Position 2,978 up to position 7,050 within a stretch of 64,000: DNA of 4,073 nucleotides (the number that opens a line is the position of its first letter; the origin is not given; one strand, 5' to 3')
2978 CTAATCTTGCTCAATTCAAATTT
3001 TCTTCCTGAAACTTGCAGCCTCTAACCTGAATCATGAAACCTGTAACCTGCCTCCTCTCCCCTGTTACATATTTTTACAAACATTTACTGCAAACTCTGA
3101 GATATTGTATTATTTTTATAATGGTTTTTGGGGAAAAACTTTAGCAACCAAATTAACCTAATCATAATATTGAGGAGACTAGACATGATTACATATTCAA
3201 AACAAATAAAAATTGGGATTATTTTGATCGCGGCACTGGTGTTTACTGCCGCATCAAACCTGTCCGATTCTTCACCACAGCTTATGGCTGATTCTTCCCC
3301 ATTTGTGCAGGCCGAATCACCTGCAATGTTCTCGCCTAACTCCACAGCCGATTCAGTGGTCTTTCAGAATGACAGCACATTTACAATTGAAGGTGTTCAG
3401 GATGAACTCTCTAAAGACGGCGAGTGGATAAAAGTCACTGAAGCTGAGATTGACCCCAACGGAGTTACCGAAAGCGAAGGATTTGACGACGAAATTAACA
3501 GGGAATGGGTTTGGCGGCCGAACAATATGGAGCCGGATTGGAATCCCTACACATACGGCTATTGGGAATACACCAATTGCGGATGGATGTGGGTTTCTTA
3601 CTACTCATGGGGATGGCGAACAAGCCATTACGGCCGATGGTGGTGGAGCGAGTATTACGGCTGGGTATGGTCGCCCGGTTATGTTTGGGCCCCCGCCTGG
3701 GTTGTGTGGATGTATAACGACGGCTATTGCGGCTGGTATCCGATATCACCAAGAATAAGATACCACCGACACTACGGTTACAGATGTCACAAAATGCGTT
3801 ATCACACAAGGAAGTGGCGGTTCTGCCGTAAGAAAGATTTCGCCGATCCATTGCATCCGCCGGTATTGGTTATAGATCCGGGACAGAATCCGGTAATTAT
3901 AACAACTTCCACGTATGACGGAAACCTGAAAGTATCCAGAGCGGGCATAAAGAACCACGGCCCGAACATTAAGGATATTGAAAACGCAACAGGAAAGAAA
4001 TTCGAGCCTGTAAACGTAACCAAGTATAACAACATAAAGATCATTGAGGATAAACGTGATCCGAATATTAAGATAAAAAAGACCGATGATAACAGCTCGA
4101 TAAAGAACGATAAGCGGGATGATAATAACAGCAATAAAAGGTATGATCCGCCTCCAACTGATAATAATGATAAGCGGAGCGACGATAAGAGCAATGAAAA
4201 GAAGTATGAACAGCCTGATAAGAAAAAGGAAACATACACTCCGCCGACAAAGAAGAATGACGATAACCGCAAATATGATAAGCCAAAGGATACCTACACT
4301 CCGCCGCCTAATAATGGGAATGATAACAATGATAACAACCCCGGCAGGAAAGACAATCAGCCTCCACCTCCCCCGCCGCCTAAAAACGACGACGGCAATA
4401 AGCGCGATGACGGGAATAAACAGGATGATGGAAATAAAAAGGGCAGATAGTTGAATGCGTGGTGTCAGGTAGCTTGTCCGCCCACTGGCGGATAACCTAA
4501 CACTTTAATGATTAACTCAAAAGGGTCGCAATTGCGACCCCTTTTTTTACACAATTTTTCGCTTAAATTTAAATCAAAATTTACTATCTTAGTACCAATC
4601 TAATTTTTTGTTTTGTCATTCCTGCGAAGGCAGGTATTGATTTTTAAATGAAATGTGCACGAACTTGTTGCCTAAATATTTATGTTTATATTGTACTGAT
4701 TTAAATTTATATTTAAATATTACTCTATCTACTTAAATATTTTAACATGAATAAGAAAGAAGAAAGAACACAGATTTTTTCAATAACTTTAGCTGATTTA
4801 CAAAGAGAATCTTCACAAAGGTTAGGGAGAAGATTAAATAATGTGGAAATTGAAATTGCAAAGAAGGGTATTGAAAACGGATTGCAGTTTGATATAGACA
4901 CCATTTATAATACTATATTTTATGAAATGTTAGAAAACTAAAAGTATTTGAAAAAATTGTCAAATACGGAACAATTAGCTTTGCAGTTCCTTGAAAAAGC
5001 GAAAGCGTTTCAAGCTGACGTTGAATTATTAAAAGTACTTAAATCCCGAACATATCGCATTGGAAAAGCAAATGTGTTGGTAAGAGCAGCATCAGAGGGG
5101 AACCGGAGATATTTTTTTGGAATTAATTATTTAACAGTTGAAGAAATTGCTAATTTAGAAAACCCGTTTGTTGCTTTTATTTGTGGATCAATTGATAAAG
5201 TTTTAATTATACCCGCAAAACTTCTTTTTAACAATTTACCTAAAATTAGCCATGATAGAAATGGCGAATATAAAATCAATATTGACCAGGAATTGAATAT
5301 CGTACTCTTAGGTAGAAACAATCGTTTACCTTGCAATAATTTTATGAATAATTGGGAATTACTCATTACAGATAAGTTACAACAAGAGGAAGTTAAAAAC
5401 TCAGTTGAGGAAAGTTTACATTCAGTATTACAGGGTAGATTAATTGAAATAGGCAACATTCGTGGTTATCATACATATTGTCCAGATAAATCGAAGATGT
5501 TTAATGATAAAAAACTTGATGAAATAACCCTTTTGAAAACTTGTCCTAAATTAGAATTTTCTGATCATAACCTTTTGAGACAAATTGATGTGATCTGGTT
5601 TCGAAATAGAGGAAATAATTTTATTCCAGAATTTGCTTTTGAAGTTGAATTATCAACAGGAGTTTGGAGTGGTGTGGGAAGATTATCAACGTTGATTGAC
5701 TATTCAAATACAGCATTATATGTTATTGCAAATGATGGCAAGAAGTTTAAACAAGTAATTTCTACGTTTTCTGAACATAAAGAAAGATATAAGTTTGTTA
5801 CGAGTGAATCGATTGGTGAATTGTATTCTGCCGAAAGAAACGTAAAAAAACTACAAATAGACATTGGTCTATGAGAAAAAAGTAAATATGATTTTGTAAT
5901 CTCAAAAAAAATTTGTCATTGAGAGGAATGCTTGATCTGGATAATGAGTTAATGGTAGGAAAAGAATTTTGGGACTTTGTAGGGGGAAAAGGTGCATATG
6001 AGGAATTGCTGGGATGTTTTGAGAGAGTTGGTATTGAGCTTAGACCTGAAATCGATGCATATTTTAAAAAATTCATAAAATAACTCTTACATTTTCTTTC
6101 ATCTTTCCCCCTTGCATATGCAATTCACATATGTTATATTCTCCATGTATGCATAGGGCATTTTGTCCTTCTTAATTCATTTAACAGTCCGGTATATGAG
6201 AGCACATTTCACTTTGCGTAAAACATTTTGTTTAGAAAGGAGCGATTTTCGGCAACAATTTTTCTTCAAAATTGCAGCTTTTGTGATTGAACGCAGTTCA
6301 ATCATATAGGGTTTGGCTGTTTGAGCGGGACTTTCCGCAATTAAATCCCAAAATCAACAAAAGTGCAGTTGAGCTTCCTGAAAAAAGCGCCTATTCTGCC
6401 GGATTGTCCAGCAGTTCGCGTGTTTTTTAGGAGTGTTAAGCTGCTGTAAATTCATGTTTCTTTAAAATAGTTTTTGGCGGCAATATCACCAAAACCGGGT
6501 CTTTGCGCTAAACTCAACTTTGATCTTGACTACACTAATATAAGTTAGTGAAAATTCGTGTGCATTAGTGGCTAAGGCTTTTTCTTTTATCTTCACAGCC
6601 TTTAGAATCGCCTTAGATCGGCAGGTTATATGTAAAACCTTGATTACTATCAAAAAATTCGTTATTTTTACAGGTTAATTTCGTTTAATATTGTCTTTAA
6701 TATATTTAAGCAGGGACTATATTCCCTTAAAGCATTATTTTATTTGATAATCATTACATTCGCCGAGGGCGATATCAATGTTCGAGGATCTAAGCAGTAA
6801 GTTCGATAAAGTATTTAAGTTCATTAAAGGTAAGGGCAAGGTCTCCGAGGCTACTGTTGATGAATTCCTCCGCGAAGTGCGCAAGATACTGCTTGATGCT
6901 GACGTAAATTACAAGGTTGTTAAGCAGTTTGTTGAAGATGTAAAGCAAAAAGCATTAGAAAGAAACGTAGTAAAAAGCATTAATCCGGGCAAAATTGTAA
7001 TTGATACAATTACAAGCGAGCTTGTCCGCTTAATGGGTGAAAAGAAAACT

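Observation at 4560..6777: AT-rich island between conserved genes: orphan PD-(D/E)xK-like nuclease + coupled 64-aa ORF, restriction-enzyme remnant and ~700 bp without ORFs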

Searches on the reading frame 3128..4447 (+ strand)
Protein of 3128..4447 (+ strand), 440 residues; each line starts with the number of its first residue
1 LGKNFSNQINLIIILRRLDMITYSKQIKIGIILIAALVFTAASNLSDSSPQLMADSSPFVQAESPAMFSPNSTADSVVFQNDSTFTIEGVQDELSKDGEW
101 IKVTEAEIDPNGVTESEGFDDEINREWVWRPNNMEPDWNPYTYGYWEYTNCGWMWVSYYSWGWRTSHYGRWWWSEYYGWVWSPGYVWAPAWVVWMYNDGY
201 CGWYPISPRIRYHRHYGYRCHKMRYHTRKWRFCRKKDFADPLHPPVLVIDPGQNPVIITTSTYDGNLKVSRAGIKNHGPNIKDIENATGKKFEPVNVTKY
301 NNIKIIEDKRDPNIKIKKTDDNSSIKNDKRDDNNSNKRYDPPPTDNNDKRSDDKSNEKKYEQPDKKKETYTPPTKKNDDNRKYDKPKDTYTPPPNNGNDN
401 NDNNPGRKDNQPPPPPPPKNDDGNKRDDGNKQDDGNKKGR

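Call 3: search_protein_families(library=pfam, proteins=[window:3128-4447:+], max_evalue=1)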
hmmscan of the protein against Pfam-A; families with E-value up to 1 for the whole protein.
window:3128-4447:+ (440 aa): 2 families
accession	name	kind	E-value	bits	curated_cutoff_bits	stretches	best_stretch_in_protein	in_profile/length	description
PF20245.3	DUF6600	-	5.6e-23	81.4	27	1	125-208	16-100/102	Family of unknown function (DUF6600)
PF15240.11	Pro-rich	-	0.79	10.5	30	0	313-432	31-147/175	Proline-rich protein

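Call 28: find_related_loci(query=window:3128-4447:+, collection=metagenome_contigs, flank=6000)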
Query window:3128-4447:+ (440 aa) in metagenome_contigs; peptide patterns used: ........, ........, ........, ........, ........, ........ (x = any residue, [..] = any of these).
253 stretches matched a pattern; 8 encode a relative of the query (tblastn E <= 1e-3); 8 distinct loci.
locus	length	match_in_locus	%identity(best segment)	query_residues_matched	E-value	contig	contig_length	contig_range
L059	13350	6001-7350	44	26-391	9e-112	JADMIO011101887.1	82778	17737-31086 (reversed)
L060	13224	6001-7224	45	45-434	1e-96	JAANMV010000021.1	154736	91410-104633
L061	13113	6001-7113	46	11-383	6e-91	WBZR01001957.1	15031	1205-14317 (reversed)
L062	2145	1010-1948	45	77-368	1e-89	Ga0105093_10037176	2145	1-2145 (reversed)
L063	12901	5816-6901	39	5-361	4e-84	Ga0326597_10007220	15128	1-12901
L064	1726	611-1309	52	9-251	5e-81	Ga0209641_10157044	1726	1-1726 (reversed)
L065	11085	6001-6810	45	64-328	1e-72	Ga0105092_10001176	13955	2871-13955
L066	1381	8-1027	38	119-439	1e-62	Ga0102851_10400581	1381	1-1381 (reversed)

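Call 101: search_protein_families(library=pfam, proteins=[L059:9206-9727:+, L059:9731-10180:+, L059:7541-8848:-, L059:10352-10639:+, L059:11036-11452:-, L060:7883-8419:+, L060:7430-7723:-], max_evalue=0.001)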
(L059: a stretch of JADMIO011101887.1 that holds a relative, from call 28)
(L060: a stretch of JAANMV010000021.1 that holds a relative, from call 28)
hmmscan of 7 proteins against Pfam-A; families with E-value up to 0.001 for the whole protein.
L059:9206-9727:+ (174 aa): 1 family
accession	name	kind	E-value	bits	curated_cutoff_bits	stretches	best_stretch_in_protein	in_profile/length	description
PF09722.15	Xre_MbcA_ParS_C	-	3.6e-13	49.7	24.5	1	124-171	4-51/51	Antitoxin Xre/MbcA/ParS C-terminal toxin-binding domain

L059:9731-10180:+ (150 aa): 1 family
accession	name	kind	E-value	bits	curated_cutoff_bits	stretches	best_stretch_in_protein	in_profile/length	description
PF08808.17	RES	-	1.9e-18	67.4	23.2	1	3-145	2-157/157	RES domain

L059:7541-8848:- (436 aa): 3 families
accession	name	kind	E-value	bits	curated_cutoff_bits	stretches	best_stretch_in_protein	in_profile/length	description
PF14870.12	PSII_BNR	-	8.6e-11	42.1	27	1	216-301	9-95/303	Photosynthesis system II assembly factor YCF48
PF18962.6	Por_Secre_tail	-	2.2e-10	41.1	27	1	358-433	2-74/75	Secretion system C-terminal sorting domain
PF15902.12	Sortilin-Vps10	-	3.6e-07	29.8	33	0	165-261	3-110/446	Sortilin, neurotensin receptor 3,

L059:10352-10639:+ (96 aa): 1 family
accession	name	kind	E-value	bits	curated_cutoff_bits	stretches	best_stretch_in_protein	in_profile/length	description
PF03795.20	YCII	-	8.3e-13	49.1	24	1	1-80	1-86/95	YCII-related domain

L059:11036-11452:- (139 aa): 0 families

L060:7883-8419:+ (179 aa): 0 families

L060:7430-7723:- (98 aa): 0 families

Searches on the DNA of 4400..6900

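Call 8: search_rna_families(source=window, start=4400, end=6900, threshold=evalue, max_evalue=1)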
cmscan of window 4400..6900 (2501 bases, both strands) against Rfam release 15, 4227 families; matches with E-value up to 1: 1.
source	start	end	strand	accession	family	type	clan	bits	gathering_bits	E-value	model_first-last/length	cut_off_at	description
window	4510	4594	-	RF02029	sraA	Gene; sRNA;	-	26.9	56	0.25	1-95/95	no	sraA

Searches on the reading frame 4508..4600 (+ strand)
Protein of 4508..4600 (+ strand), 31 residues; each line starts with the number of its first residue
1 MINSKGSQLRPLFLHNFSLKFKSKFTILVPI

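Call 59: search_protein_families(library=pfam, proteins=[window:4508-4600:+], max_evalue=10)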
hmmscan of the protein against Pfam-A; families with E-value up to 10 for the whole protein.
window:4508-4600:+ (31 aa): 0 families

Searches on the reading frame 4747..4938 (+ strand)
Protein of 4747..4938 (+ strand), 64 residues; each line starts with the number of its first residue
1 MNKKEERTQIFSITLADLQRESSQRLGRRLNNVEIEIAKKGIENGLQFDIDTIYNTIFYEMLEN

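Call 3: search_protein_families(library=pfam, proteins=[window:4747-4938:+], max_evalue=1)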
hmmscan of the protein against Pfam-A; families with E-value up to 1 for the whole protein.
window:4747-4938:+ (64 aa): 0 families

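Call 4: search_protein_families(library=padloc, proteins=[window:4747-4938:+], max_evalue=1)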
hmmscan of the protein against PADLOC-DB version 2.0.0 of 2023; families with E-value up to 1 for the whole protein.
window:4747-4938:+ (64 aa): 0 families

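Call 5: search_protein_families(library=ncbifam, proteins=[window:4747-4938:+], max_evalue=1)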
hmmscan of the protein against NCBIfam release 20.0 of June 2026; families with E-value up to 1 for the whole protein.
window:4747-4938:+ (64 aa): 0 families

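Call 25: find_homologous_proteins(query=window:4747-4938:+)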
Query window:4747-4938:+ (64 aa): 1 proteins with E <= 0.001 among 1 candidates.
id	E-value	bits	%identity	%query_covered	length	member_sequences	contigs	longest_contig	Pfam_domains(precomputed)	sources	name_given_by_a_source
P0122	6.6e-33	128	100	100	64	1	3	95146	-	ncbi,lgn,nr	ncbi:MAG: hypothetical protein K8I03_02810 [Ignavibacteria bacterium]|nr:hypothetical protein [Ignav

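Call 67: search_protein_families(library=phrogs, proteins=[window:4747-4938:+], max_evalue=0.1)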
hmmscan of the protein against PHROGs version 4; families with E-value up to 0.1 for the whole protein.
window:4747-4938:+ (64 aa): 0 families

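Call 98: search_solved_structures(query=A4, max_evalue=10, show_alignments=2)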
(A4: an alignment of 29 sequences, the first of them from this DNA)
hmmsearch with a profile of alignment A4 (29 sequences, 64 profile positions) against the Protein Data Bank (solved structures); distinct sequences matched with E-value up to 10: 8.
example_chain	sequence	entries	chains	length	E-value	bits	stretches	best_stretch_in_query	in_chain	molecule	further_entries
9hlx_A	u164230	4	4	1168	0.29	14.4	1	5-27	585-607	Ba1Cas12a3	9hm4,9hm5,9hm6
3ol3_A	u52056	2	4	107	0.37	14.1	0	25-39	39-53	Putative uncharacterized protein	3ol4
4jvh_A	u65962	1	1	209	0.85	12.9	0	13-32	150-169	Protein quaking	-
2n5h_A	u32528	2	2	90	0.92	12.8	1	27-53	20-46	Peptidyl carrier protein PltL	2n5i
1vpx_A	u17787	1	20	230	1.1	12.6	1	30-51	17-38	PROTEIN (Transaldolase (EC 2.2.1.2))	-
6o6e_E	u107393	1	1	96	1.1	12.6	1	27-53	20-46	Peptidyl carrier protein PltL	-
1mr3_F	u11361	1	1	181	1.5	12.2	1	10-38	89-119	ADP-ribosylation factor 2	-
9d01_A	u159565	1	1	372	2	11.8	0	21-47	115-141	a-iTHR-201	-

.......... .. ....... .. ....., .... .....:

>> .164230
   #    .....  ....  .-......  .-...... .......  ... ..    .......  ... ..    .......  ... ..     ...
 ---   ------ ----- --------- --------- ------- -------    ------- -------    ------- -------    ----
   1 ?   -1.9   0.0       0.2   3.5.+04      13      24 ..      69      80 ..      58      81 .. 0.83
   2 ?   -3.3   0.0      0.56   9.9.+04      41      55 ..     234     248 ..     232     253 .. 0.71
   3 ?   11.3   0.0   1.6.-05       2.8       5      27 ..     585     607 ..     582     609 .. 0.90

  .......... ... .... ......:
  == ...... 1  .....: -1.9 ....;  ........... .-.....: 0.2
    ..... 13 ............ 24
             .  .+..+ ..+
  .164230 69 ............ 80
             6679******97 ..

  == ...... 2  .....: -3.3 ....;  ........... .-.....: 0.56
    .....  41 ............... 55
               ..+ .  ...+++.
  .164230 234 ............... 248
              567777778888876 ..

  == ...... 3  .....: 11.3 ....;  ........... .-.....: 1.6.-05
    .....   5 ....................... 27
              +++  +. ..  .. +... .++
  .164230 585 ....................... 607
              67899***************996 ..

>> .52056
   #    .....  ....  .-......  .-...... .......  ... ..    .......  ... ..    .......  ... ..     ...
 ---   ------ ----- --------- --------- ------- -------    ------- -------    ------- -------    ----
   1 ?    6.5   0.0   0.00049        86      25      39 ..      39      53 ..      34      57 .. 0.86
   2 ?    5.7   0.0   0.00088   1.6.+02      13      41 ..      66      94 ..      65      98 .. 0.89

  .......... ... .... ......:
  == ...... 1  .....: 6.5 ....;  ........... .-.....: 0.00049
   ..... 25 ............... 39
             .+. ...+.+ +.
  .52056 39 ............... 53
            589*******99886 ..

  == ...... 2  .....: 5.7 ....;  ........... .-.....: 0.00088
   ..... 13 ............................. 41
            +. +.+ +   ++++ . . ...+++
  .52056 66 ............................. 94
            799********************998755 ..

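Call 99: search_protein_families(library=pfam, alignment_id=A4, max_evalue=1)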
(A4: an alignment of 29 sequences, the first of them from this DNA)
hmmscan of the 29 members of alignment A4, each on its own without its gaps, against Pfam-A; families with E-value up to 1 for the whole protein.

A. member 1, seq(64 aa): 0 families

B. families by the number of members that match (of 29 scanned): 12 families
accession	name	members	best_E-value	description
PF24692.1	DUF7659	1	0.031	Family of unknown function (DUF7659)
PF13833.12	EF-hand_8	1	0.033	EF-hand domain pair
PF11447.13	DUF3201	1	0.045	Protein of unknown function (DUF3201)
PF22652.1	DUF7006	1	0.047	Family of unknown function (DUF7006)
PF22671.1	Gp18_domIII_N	1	0.07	Tail sheath protein Gp18 domain III N-terminal region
PF07564.17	DUF1542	1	0.092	Domain of Unknown Function (DUF1542)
PF07017.17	PagP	1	0.1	Antimicrobial peptide resistance and lipid A acylation protein PagP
PF24187.1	DUF7415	1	0.12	Domain of unknown function (DUF7415)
PF23803.1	Phage_TAC_17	1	0.13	Phage tail assembly chaperone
PF24875.1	DUF7736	1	0.13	Domain of unknown function (DUF7736)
PF22851.2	CATSPERG_Ig-like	1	0.16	CATSPERG Ig-like domain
PF12142.13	PPO1_DWL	1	0.25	Polyphenol oxidase middle domain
